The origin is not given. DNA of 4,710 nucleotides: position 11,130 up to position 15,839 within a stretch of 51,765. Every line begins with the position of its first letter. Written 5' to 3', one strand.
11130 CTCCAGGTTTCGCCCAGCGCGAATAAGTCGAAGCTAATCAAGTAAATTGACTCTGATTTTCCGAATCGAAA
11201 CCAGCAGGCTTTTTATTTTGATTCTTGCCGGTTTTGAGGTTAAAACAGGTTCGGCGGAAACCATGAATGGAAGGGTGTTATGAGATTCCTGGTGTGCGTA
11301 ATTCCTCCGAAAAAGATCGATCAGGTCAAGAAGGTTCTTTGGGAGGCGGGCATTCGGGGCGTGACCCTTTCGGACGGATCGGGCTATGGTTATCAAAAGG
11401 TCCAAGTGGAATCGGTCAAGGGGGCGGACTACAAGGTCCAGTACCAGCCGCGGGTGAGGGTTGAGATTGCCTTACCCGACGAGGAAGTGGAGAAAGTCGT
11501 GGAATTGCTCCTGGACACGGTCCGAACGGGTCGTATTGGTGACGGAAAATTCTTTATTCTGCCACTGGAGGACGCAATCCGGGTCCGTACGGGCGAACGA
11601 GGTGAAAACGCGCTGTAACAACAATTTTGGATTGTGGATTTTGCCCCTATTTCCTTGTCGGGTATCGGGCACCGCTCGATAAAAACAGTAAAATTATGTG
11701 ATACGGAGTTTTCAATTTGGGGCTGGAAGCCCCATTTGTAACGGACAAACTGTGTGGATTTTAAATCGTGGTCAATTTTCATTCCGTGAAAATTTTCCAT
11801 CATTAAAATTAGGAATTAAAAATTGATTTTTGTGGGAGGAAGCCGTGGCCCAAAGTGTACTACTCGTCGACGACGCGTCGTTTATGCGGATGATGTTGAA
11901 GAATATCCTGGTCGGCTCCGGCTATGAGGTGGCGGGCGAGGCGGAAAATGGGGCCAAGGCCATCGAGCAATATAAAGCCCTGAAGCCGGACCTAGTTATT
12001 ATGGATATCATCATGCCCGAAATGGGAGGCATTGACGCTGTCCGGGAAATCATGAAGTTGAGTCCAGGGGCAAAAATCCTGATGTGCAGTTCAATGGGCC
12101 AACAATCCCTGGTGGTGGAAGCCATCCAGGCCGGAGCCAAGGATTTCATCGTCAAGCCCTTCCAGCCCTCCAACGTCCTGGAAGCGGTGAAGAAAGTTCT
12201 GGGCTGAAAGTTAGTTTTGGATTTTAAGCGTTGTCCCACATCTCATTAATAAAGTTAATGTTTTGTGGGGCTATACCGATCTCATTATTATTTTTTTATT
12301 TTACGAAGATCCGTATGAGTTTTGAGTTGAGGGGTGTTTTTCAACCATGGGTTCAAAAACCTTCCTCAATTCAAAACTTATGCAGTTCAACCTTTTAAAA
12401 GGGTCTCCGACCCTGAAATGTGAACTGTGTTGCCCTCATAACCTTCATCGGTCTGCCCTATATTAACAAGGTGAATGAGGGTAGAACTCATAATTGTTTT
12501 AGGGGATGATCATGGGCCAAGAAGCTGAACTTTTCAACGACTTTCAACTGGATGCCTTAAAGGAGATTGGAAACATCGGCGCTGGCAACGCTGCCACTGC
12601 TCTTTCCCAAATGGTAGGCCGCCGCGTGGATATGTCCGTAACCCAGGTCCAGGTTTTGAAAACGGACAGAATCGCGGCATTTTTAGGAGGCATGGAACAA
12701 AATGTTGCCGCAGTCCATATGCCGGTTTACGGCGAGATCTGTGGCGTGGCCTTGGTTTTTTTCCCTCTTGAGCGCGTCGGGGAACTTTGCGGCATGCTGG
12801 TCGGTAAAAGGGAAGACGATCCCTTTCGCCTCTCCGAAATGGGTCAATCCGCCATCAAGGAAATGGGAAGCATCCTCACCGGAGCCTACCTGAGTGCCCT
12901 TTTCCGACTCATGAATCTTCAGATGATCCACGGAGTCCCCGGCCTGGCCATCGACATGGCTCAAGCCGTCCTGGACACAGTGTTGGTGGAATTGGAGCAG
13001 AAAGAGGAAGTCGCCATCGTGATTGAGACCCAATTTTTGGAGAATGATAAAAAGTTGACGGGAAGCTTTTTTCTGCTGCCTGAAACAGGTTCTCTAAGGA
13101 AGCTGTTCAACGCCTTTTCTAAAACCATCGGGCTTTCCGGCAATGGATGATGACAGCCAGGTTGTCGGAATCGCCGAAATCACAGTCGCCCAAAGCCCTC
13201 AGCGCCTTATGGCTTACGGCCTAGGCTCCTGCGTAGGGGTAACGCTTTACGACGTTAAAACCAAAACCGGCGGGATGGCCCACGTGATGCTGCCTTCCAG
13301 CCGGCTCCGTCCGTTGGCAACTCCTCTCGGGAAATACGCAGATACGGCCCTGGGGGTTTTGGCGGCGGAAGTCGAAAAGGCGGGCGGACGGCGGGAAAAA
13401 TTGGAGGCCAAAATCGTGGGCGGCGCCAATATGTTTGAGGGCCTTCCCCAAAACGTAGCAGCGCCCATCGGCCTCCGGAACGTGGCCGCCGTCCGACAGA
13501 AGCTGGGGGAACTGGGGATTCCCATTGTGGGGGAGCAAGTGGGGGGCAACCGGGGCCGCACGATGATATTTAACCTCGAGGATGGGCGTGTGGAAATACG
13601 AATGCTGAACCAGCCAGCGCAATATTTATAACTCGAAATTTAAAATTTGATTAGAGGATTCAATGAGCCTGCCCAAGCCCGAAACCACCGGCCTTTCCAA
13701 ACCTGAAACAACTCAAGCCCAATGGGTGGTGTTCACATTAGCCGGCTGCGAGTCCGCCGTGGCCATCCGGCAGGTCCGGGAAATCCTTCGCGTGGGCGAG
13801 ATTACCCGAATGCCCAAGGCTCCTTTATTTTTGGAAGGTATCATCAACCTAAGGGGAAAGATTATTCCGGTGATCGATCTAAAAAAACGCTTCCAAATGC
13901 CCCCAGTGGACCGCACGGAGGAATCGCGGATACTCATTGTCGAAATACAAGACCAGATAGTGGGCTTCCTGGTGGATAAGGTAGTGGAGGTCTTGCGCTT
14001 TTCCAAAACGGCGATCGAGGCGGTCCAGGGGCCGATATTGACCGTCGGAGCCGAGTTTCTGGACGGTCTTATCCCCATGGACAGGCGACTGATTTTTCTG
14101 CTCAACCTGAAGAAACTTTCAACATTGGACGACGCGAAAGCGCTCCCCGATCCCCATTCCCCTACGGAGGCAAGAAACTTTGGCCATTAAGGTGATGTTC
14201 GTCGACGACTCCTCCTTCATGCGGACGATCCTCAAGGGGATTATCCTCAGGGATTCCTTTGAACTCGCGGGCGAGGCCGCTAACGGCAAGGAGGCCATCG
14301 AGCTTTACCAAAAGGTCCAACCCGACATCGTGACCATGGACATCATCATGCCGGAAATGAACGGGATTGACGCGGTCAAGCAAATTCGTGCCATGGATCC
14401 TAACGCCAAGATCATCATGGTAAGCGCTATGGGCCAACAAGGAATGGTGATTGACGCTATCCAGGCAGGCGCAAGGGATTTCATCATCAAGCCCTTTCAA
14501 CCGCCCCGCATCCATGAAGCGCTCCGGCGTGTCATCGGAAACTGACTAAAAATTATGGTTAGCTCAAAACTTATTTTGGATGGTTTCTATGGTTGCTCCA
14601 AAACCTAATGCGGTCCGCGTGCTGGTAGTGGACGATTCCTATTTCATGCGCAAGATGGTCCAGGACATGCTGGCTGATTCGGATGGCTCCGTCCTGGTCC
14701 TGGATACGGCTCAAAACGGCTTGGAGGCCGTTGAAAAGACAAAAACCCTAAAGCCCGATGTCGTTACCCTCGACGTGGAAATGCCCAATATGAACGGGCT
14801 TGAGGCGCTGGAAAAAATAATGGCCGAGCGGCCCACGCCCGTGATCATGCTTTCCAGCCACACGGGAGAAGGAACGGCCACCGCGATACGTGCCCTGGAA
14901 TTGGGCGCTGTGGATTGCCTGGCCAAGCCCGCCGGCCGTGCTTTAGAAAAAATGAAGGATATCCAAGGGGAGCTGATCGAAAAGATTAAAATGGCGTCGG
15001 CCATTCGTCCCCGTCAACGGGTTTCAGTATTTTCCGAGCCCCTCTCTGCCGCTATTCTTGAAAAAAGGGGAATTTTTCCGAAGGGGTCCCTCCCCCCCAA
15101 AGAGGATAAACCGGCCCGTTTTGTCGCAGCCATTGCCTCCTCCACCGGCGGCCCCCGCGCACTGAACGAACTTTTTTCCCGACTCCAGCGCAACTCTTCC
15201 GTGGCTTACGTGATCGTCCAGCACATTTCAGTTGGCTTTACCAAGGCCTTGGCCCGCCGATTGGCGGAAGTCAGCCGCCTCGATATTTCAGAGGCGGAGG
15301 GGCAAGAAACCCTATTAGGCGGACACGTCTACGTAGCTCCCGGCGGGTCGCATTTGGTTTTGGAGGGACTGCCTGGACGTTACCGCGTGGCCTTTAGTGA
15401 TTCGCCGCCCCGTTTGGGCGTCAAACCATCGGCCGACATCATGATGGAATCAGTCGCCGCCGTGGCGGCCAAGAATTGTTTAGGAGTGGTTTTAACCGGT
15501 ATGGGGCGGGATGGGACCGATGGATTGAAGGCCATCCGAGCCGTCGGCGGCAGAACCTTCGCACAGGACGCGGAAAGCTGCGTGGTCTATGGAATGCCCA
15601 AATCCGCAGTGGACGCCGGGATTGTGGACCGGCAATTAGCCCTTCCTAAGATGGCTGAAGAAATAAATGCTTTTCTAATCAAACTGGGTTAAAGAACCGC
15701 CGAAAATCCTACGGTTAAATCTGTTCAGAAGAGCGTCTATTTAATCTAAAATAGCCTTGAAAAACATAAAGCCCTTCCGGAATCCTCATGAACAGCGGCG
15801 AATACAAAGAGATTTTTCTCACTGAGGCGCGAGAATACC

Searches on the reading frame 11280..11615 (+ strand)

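Call 6: search_protein_families(library=pfam, proteins=[window:11280-11615:+], max_evalue=0.001)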
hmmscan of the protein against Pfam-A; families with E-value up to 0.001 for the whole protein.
window:11280-11615:+ (112 aa): 1 family
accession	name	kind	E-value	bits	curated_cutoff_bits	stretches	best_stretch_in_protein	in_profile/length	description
PF00543.27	P-II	-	2.4e-22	79.6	25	1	1-106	1-102/102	Nitrogen regulatory protein P-II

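Call 48: search_protein_families(library=ncbifam, proteins=[window:11280-11615:+], max_evalue=0.001)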
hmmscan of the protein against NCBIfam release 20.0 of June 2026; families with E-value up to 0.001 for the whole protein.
window:11280-11615:+ (112 aa): 2 families
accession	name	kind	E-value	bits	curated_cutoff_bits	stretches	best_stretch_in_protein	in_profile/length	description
NF007946.0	PRK10665.1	equivalog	8.1e-28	97.4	181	1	1-112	1-112/112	P-II family nitrogen regulator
NF008111.0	PRK10858.1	equivalog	4.8e-27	94.6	202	1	4-111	4-111/112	nitrogen regulatory protein P-II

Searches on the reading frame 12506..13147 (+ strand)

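Call 6: search_protein_families(library=pfam, proteins=[window:12506-13147:+], max_evalue=0.001)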
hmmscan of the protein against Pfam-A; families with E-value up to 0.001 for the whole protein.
window:12506-13147:+ (214 aa): 2 families
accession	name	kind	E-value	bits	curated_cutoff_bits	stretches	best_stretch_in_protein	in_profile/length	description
PF04509.17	CheC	-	4.3e-18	65.4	22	1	13-45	1-33/38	CheC-like family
PF13690.11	CheX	-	3.4e-05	24.2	27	0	3-46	31-70/94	Chemotaxis phosphatase CheX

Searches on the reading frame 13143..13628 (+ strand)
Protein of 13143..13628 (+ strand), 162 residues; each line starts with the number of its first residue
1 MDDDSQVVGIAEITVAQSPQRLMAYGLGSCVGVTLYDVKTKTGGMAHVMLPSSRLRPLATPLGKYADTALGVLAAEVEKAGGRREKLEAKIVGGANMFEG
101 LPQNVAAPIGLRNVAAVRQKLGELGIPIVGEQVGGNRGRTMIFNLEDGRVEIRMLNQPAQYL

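Call 7: search_protein_families(library=pfam, proteins=[window:13143-13628:+], max_evalue=0.001)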
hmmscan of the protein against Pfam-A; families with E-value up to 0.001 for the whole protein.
window:13143-13628:+ (162 aa): 1 family
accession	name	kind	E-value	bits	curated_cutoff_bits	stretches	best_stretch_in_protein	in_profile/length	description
PF03975.18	CheD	-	2.3e-30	105.4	25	1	49-153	1-107/108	CheD chemotactic sensory transduction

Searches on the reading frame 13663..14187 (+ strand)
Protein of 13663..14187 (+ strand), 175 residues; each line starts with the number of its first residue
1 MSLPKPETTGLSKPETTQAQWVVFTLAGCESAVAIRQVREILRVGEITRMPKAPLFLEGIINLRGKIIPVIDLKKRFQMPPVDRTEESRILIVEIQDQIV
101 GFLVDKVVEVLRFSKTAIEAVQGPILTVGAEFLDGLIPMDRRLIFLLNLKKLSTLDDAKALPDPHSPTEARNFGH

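Call 7: search_protein_families(library=pfam, proteins=[window:13663-14187:+], max_evalue=0.001)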
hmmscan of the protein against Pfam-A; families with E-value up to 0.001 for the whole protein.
window:13663-14187:+ (175 aa): 1 family
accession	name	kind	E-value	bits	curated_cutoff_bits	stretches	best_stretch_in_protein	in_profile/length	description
PF01584.24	CheW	-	9.4e-35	119.7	23.5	1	20-153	1-134/138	CheW-like domain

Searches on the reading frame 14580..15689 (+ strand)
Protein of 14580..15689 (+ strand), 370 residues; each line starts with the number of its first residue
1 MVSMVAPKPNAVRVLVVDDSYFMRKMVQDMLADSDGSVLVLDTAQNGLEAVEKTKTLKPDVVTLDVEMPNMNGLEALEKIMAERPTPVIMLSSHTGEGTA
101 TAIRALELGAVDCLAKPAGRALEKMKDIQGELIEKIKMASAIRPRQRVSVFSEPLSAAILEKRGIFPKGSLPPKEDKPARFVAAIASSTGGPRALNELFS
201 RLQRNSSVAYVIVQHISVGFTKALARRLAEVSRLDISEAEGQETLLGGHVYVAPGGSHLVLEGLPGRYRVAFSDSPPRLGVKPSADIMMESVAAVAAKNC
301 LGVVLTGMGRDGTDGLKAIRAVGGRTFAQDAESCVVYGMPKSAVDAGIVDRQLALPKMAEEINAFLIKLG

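Call 7: search_protein_families(library=pfam, proteins=[window:14580-15689:+], max_evalue=0.001)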
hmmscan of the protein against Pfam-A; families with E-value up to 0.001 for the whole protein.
window:14580-15689:+ (370 aa): 2 families
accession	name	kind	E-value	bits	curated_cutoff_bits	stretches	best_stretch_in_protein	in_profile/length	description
PF01339.22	CheB_methylest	-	1.1e-60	204.8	24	1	184-362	2-174/174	CheB methylesterase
PF00072.30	Response_reg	-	4.4e-25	88.4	30.2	1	14-120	1-103/111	Response regulator receiver domain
